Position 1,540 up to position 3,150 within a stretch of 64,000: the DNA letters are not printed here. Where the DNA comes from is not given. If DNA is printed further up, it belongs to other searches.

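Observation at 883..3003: Ferritin-like diiron (DUF455-type) domain fused to an ATP-grasp ligase: a possible one-protein oxidase-ligase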

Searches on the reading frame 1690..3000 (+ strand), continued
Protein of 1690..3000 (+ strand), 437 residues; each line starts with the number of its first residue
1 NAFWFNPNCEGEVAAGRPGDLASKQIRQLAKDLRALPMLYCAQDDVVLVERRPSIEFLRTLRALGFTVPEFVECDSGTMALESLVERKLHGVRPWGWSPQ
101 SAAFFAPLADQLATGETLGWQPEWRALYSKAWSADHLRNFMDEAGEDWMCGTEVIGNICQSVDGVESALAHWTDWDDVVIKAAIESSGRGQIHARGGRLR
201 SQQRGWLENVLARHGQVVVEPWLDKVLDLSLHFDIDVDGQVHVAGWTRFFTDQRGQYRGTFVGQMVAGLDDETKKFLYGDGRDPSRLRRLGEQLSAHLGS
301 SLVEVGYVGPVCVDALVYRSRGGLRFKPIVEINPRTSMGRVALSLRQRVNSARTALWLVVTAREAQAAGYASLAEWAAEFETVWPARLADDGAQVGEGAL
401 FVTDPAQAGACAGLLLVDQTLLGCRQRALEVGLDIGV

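Call 78: find_encoding_contigs(protein=P0158, flank=6000, max_places=2)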
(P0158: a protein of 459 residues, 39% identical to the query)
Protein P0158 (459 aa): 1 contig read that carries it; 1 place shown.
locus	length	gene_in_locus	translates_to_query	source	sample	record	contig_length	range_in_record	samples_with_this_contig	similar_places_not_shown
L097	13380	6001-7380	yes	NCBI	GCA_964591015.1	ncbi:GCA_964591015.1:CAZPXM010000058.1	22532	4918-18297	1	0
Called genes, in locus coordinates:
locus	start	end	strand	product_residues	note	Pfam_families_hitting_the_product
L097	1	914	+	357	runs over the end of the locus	PF00793:DAHP_synth_1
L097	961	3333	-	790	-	PF00270:DEAD (weak), PF04851:ResIII (faint), PF06733:DEAD_2 (weak), PF13307:Helicase_C_2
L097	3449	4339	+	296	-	PF01048:PNP_UDP_1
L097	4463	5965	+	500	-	PF07969:Amidohydro_3 (weak), PF01979:Amidohydro_1 (weak), PF07969:Amidohydro_3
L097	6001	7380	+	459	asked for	-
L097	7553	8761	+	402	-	-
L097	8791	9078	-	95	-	PF20683:DUF6819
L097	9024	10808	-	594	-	-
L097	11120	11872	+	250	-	PF04198:Sugar-bind (faint), PF01182:Glucosamine_iso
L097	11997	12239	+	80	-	PF00550:PP-binding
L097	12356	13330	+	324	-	PF01515:PTA_PTB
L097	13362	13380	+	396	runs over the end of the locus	PF00871:Acetate_kinase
